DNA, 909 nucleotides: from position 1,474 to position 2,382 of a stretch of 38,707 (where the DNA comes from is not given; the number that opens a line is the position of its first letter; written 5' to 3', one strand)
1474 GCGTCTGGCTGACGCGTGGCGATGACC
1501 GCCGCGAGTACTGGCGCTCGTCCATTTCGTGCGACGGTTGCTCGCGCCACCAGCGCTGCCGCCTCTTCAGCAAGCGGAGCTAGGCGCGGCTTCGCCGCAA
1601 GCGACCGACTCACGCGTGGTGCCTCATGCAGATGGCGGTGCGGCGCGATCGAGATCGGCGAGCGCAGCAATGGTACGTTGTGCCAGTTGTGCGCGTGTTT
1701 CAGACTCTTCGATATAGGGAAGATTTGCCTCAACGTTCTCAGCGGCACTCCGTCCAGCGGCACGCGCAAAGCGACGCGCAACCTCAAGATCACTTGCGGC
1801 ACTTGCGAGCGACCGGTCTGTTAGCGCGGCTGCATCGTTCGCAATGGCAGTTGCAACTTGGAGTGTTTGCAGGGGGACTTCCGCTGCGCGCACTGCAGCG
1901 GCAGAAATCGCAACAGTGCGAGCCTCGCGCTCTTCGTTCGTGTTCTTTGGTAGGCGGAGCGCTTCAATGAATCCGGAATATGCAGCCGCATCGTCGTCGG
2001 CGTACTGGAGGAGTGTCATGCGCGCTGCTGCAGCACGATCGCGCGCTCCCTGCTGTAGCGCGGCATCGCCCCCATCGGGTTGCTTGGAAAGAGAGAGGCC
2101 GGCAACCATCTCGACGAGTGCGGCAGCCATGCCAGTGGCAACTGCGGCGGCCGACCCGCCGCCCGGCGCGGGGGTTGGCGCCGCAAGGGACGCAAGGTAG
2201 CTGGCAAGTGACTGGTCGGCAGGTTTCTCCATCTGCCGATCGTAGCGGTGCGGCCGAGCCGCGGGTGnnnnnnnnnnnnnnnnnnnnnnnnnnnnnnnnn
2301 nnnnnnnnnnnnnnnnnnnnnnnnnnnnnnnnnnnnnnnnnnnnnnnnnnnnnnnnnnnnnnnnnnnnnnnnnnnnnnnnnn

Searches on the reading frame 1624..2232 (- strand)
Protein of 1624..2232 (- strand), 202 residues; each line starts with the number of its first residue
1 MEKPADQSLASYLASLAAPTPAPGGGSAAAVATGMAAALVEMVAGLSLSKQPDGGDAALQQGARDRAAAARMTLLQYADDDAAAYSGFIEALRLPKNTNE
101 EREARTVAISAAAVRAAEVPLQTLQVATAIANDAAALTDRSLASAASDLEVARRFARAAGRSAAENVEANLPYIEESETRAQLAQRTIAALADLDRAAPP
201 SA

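Call 7: search_protein_families(library=pfam, proteins=[window:1624-2232:-], max_evalue=1)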
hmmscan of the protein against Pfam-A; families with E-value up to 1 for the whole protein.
window:1624-2232:- (202 aa): 1 family
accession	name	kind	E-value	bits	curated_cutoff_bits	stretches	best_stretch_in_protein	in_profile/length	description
PF04961.17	FTCD_C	-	7e-41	140.4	24.5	1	9-186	2-179/182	Formiminotransferase-cyclodeaminase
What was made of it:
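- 1624..2232 (-): fchA (FTCD_C cyclodeaminase), 35 nt downstream of orf105. TACGAT (2244-2239) lies 6 nt before its ATG and may be its own -10. folD follows. Pfam FTCD_C (call 7).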
